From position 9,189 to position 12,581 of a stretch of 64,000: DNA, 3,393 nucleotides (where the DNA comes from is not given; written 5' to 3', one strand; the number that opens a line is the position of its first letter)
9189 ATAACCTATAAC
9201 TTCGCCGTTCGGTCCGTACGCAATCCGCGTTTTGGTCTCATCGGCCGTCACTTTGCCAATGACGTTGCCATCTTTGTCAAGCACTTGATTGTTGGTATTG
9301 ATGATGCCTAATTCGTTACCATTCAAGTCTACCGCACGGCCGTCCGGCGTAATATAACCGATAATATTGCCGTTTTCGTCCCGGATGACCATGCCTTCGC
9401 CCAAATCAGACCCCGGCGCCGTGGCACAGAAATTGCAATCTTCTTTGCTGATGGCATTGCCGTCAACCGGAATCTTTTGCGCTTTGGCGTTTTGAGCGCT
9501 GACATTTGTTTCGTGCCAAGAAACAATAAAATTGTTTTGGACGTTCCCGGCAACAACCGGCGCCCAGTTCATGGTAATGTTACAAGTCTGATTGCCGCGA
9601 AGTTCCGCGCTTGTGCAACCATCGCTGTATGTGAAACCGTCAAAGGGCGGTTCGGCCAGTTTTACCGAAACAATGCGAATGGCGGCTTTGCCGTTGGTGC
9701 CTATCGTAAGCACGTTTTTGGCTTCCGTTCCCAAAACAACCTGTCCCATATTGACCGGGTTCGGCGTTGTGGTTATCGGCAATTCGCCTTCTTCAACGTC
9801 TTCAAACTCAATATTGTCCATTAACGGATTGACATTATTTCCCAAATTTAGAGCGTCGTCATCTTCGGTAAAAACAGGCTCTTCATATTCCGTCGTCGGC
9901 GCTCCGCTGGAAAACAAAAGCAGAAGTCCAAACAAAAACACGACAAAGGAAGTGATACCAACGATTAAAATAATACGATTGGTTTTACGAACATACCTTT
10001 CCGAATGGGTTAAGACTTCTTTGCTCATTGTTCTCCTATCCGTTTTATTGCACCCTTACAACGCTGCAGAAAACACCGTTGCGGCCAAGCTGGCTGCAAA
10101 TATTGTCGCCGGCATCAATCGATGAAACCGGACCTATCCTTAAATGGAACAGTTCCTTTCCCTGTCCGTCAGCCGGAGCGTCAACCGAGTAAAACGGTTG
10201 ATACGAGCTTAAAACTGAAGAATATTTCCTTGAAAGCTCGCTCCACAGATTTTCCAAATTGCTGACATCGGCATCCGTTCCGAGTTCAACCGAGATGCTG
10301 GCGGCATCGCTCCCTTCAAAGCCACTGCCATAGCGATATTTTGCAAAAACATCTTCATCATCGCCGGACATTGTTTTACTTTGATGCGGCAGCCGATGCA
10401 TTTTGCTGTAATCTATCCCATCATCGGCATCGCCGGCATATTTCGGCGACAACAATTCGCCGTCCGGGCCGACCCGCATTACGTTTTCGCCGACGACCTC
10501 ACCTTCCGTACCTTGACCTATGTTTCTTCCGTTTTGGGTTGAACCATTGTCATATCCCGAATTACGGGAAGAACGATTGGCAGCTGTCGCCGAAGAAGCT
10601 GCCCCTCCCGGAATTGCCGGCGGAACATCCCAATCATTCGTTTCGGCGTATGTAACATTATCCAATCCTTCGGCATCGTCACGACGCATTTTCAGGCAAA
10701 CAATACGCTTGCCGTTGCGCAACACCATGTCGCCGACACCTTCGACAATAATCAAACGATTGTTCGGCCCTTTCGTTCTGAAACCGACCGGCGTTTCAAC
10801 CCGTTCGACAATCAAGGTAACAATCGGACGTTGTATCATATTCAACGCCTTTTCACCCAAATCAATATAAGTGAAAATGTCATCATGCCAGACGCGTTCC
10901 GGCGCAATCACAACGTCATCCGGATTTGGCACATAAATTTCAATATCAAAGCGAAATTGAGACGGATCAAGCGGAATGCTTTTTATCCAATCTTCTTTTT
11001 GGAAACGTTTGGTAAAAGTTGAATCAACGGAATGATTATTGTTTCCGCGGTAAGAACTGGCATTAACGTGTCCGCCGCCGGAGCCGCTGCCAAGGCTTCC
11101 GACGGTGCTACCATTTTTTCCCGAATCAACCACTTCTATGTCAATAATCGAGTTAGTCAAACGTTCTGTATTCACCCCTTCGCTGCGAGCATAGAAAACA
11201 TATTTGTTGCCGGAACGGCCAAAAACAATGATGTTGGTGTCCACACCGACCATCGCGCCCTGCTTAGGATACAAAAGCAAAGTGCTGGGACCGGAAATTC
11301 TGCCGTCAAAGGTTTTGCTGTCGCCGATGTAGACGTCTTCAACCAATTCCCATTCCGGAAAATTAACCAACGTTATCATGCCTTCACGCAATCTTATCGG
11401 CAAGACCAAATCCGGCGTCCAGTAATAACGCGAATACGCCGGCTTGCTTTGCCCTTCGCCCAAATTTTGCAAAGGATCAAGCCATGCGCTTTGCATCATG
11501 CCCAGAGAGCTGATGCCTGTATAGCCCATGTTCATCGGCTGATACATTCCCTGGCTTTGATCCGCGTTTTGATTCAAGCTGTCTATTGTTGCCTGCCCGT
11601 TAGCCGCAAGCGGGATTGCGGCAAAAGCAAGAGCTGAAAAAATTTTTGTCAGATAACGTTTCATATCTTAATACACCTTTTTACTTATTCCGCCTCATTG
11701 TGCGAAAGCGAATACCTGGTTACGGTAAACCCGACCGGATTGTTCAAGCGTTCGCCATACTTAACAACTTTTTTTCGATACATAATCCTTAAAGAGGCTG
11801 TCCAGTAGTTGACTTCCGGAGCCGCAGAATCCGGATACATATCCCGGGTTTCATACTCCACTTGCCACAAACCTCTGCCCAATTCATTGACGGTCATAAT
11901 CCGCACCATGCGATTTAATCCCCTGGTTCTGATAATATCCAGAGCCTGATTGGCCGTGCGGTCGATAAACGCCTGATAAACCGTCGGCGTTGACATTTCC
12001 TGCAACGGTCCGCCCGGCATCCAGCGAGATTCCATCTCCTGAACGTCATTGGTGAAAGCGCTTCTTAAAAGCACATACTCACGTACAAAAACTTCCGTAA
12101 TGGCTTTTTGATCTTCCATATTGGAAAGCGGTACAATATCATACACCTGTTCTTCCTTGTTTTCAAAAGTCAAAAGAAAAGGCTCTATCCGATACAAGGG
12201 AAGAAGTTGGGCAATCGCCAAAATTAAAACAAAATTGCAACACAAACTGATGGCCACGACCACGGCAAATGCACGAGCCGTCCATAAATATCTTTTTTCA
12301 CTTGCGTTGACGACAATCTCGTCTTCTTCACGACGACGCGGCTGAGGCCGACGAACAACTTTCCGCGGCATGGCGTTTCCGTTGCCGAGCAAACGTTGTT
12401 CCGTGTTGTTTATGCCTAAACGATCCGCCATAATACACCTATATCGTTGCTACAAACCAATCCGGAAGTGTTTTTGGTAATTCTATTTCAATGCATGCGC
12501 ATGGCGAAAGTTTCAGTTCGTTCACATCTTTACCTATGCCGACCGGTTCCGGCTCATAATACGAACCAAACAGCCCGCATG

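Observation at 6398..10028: Second giant repeat protein (1208 aa, TM-anchored) translationally coupled to VirB10, possibly a split gene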

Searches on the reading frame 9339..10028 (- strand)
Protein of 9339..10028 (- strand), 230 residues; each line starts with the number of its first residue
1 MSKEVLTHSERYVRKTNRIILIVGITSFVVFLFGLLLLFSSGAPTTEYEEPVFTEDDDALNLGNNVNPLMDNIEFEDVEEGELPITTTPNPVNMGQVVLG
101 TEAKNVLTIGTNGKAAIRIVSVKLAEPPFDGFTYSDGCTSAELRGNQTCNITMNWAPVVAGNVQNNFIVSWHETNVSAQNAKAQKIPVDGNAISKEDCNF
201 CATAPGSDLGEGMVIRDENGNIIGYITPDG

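Call 14: find_homologous_proteins(query=window:9339-10028:-, max_evalue=0.001)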
Query seq(230 aa) (230 aa): 76 proteins with E <= 0.001 among 620 candidates.
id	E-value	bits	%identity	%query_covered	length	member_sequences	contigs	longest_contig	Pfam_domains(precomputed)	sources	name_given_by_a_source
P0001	7.0e-113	394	78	100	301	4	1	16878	PF21784.4,PF12396.15,PF21785.4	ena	-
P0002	2.5e-111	389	76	98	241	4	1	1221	-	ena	-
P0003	6.4e-110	384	76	100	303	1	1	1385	PF15780.12,PF12396.15,PF21785.4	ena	-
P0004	9.3e-110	383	74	100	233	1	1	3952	-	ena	-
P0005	1.3e-101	357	70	100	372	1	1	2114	PF12396.15,PF21785.4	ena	-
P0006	1.5e-100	353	69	100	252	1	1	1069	-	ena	-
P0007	1.5e-97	343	70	100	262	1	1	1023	-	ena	-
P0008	3.0e-97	343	67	100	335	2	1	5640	PF21784.4,PF21785.4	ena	-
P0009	4.5e-95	335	60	100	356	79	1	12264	PF12396.15,PF21785.4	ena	-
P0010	1.8e-94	333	75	85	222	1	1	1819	PF15780.12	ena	-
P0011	4.1e-93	329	63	100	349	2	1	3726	-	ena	-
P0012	1.4e-92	327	61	100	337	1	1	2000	PF21784.4,PF05593.20,PF12396.15,PF21785.4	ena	-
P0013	2.1e-91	323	75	87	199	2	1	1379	-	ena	-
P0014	6.0e-91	322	62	100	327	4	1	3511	PF12396.15,PF21785.4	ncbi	-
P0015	6.0e-91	322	67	90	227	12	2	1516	-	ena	-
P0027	5.9e-78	279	55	99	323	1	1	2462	PF21784.4,PF12396.15,PF21785.4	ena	-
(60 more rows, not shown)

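Call 82: predict_structure(alignment_id=A6)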
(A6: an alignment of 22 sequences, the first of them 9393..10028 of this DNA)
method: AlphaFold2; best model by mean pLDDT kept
length: 212 residues; sequences in the alignment: 22
mean_pLDDT: 77.9   pTM: 0.52
mean pLDDT of the five models: 77.9, 77.4, 75.5, 74.8, 73.0
residues with pLDDT >= 90: 110; 70-90: 37; 50-70: 22; < 50: 43
segments of 3 or more residues with pLDDT < 50: 1-3, 51-67, 69-74, 76-79, 203-212
pLDDT, mean of each block of 10 residues (from residue 1): 55 82 94 86 52 44 43 48 87 91 94 91 93 94 93 94 94 86 93 83 48 36
secondary structure, 60 per line:
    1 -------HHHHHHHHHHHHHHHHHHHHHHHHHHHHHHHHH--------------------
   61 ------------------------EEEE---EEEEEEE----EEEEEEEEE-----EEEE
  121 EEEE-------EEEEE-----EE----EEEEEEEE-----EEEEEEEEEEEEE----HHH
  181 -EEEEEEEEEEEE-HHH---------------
elements in order: H8-40 E85-88 E92-98 E103-111 E117-124 E132-136 E148-155 E161-173 E182-193

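Call 85: fold_search(model_id=the predicted structure, library=pdb)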
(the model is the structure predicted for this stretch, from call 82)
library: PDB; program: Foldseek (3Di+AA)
matches with E <= 10: 1756; with E <= 0.001: 139
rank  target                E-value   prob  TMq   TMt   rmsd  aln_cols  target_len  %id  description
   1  7som_J                1.7e-07  1.00  0.41  0.15   4.9       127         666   13  Ciliary C2 central pair apparatus isolated from Chlamydomonas reinhardtii (released 2022-04-13)
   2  6fvi                  2.5e-07  1.00  0.44  0.63   8.8       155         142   10  ASH / PapD-like domain of human CEP192 (PapD-like domain 7) (released 2019-03-20)
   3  7sqc_O1               4.8e-07  1.00  0.43  0.15   2.8       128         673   20  Ciliary C1 central pair apparatus isolated from Chlamydomonas reinhardtii (released 2022-04-13)
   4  2e6j_MODEL_1_A        6.4e-07  1.00  0.39  0.68   3.4       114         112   15  Solution structure of the C-terminal PapD-like domain from human HYDIN protein (released 2007-07-03)
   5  3qbt_F                1.6e-06  1.00  0.34  0.48   4.6       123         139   13  Crystal structure of OCRL1 540-678 in complex with Rab8a:GppNHp (released 2011-03-23)
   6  9ijj_h                1.8e-06  1.00  0.37  0.06   3.7       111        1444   14  In situ structure of the central apparatus in mouse sperm axoneme. (released 2025-06-04)
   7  7sqc_2A               2.2e-06  1.00  0.40  0.12   3.4       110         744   14  Ciliary C1 central pair apparatus isolated from Chlamydomonas reinhardtii (released 2022-04-13)
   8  7sqc_O0               2.8e-06  1.00  0.43  0.09   2.8       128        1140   20  Ciliary C1 central pair apparatus isolated from Chlamydomonas reinhardtii (released 2022-04-13)
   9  7ptb                  3.9e-06  1.00  0.43  0.30   3.0       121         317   12  Crystal structure of the SPD-2 domain of human CEP192 (released 2022-04-06)
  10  9ijj_E                4.2e-06  1.00  0.38  0.18   3.4       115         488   12  In situ structure of the central apparatus in mouse sperm axoneme. (released 2025-06-04)
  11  7sqc_F1               6.2e-06  1.00  0.37  0.18   3.6       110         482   14  Ciliary C1 central pair apparatus isolated from Chlamydomonas reinhardtii (released 2022-04-13)
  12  7sqc_2B               6.2e-06  1.00  0.41  0.14  22.4       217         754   11  Ciliary C1 central pair apparatus isolated from Chlamydomonas reinhardtii (released 2022-04-13)
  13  9ijj_L                6.5e-06  1.00  0.37  0.35   3.2       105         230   16  In situ structure of the central apparatus in mouse sperm axoneme. (released 2025-06-04)
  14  4lk4                  6.9e-06  1.00  0.42  0.28   2.5       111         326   18  Structure of Vibrio cholerae VesB protease (released 2014-02-05)
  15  9fh8_H                6.9e-06  1.00  0.34  0.26   4.3       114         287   17  Crystal structure of the SPD-2 domain of Apis dorsata CEP192 (released 2025-03-26)
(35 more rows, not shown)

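Call 91: search_protein_representatives(alignment_id=A6)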
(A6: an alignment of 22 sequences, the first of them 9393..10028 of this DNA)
Query: 22 sequences, 221 profile positions. Proteins with E-value up to 0.001 (for the whole library): 2021; up to 1e-10: 438; up to 1e-30: 36. The best 150 are listed.
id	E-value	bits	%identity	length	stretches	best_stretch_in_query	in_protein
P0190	7.7e-210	708.9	-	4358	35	71-169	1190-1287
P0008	1.2e-99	348.6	-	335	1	1-208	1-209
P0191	1.1e-96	338.9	-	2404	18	72-166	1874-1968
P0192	1.2e-96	338.9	-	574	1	1-209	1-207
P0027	1.8e-92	325.1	-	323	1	3-214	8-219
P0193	6.8e-92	323.3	-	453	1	1-209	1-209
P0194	1.5e-91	322.2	-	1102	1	1-208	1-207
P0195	1.1e-86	306.2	-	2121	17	81-170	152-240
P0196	1.2e-85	302.8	-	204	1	1-199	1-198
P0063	3.3e-80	285.1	-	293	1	1-209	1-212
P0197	7.2e-76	270.9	-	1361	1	1-206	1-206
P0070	4.9e-74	264.9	-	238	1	1-185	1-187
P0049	3.1e-69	249.2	-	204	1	48-214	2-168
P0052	2.1e-64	233.4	-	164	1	3-152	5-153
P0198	1.5e-60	220.8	-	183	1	1-183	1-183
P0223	1.1e-28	116.6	-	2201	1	1-210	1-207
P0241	3.0e-24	102.1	-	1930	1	3-193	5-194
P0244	7.5e-24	100.8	-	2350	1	5-211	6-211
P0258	1.3e-21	93.4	-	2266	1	7-210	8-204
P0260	3.1e-21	92.3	-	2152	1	1-209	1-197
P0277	4.6e-20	88.4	-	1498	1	3-173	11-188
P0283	7.4e-20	87.7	-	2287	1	3-211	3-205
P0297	4.9e-19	85.1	-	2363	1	4-210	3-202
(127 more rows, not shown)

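Call 93: search_protein_families(library=pfam, proteins=[P0223, P0241, P0244, P0258], max_evalue=0.00001)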
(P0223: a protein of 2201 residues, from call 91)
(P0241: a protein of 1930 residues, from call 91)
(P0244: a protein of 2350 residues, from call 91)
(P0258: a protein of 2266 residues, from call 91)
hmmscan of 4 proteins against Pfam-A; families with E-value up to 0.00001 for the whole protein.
P0223 (2201 aa): 5 families
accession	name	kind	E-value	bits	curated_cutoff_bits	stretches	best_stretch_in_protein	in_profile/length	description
PF21785.3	Bflower_2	-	5e-107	352.1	38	5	1611-1700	11-96/112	5-fold beta-flower protein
PF21784.3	Bflower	-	2.3e-45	154.1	25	0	1464-1527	1-63/116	4-fold beta flower protein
PF03743.19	TrbI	-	3.5e-31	109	35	1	1864-2061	2-188/188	Bacterial conjugation TrbI-like protein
PF12396.14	DUF3659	-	1.6e-29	102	24.8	0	349-399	9-55/61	Protein of unknown function (DUF3659)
PF05593.20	RHS_repeat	-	8.5e-14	52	22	0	1416-1449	1-38/38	RHS Repeat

P0241 (1930 aa): 4 families
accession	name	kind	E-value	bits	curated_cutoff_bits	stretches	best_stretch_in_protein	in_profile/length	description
PF21785.3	Bflower_2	-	2.3e-63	211.4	38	5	264-348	22-100/112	5-fold beta-flower protein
PF03743.19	TrbI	-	4.7e-29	102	35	1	1631-1828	2-187/188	Bacterial conjugation TrbI-like protein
PF21784.3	Bflower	-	3.6e-22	79.3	25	0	1426-1470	3-46/116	4-fold beta flower protein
PF12396.14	DUF3659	-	1.2e-12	47.9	24.8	0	390-441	7-54/61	Protein of unknown function (DUF3659)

P0244 (2350 aa): 4 families
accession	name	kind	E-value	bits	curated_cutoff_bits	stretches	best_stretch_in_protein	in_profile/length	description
PF21785.3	Bflower_2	-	1e-105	347.8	38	6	1603-1689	5-85/112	5-fold beta-flower protein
PF21784.3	Bflower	-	2e-49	167.3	25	2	1721-1780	3-61/116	4-fold beta flower protein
PF03743.19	TrbI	-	4.2e-35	121.8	35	1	2015-2209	2-188/188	Bacterial conjugation TrbI-like protein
PF12396.14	DUF3659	-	1.1e-32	112.1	24.8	2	1813-1864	10-57/61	Protein of unknown function (DUF3659)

P0258 (2266 aa): 4 families
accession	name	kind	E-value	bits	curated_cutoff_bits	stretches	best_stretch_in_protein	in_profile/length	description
PF21785.3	Bflower_2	-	4.2e-92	304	38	5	572-661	13-98/112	5-fold beta-flower protein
PF21784.3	Bflower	-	6e-33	114.1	25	0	1772-1820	3-50/116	4-fold beta flower protein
PF03743.19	TrbI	-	2.8e-31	109.3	35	1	1954-2147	2-188/188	Bacterial conjugation TrbI-like protein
PF12396.14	DUF3659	-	1.2e-15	57.5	24.8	0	1626-1673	7-54/61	Protein of unknown function (DUF3659)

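Call 94: search_protein_families(library=pfam, proteins=[P0260, P0283, P0297, P0277, P0194], max_evalue=0.00001)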
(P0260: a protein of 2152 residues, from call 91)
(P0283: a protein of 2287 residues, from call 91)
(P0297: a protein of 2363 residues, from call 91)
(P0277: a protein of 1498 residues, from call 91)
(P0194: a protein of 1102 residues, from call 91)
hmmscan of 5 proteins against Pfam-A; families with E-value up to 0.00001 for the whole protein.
P0260 (2152 aa): 3 families
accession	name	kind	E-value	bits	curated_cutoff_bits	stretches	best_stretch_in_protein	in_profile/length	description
PF21785.3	Bflower_2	-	3.9e-63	210.7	38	1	561-650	12-97/112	5-fold beta-flower protein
PF03743.19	TrbI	-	5.7e-31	108.3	35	1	1835-2026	3-188/188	Bacterial conjugation TrbI-like protein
PF21784.3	Bflower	-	5.2e-09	36.9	25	0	1043-1095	3-55/116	4-fold beta flower protein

P0283 (2287 aa): 5 families
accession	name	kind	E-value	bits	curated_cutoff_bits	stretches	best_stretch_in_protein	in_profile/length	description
PF21785.3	Bflower_2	-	1.4e-87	289.4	38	5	664-747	26-96/112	5-fold beta-flower protein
PF03743.19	TrbI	-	2e-29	103.3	35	1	1977-2169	2-188/188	Bacterial conjugation TrbI-like protein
PF21784.3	Bflower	-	5.8e-28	98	25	0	749-808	5-63/116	4-fold beta flower protein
PF12396.14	DUF3659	-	2.1e-20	72.8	24.8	0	895-947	7-55/61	Protein of unknown function (DUF3659)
PF05593.20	RHS_repeat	-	1.5e-06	28.9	22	0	781-813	1-37/38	RHS Repeat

P0297 (2363 aa): 4 families
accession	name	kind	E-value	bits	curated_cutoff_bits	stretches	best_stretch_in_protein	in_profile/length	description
PF21785.3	Bflower_2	-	2.8e-91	301.4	38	5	569-655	12-93/112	5-fold beta-flower protein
PF03743.19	TrbI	-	2.1e-30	106.4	35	1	2046-2238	2-188/188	Bacterial conjugation TrbI-like protein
PF12396.14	DUF3659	-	4.3e-27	94.2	24.8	2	1824-1875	10-57/61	Protein of unknown function (DUF3659)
PF21784.3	Bflower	-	2e-21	77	25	0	1828-1874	3-48/116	4-fold beta flower protein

P0277 (1498 aa): 4 families
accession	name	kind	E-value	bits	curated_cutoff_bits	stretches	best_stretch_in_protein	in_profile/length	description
PF21785.3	Bflower_2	-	6.5e-53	177.8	38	4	310-409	3-96/112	5-fold beta-flower protein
PF03743.19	TrbI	-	2.6e-24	86.6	35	1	1222-1412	2-182/188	Bacterial conjugation TrbI-like protein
PF12396.14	DUF3659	-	1.5e-16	60.4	24.8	0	829-879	11-57/61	Protein of unknown function (DUF3659)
PF21784.3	Bflower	-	4.4e-15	56.5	25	0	765-824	4-61/116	4-fold beta flower protein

P0194 (1102 aa): 4 families
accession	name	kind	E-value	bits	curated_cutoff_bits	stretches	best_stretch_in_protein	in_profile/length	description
PF21785.3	Bflower_2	-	9e-71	235.3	38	4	230-318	12-96/112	5-fold beta-flower protein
PF12396.14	DUF3659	-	4.9e-28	97.2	24.8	0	287-336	11-56/61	Protein of unknown function (DUF3659)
PF21784.3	Bflower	-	1.2e-23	84.1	25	0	272-333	2-61/116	4-fold beta flower protein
PF05593.20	RHS_repeat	-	3e-13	50.2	22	0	405-441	2-37/38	RHS Repeat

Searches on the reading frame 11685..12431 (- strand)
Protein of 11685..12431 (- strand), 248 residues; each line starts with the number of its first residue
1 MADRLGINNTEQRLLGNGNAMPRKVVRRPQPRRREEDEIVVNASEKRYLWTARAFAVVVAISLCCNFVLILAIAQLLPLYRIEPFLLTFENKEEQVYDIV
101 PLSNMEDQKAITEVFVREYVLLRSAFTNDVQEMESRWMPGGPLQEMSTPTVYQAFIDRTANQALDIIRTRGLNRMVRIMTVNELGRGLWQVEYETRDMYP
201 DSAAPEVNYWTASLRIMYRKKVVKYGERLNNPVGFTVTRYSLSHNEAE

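Call 6: search_protein_families(library=pfam, proteins=[window:11685-12431:-], max_evalue=0.01)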
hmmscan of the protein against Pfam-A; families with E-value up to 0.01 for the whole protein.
window:11685-12431:- (248 aa): 1 family
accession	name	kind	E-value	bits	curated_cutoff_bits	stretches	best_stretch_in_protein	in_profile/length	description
PF04335.19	VirB8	-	8.9e-22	78.4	23.2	1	52-243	17-211/213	VirB8 protein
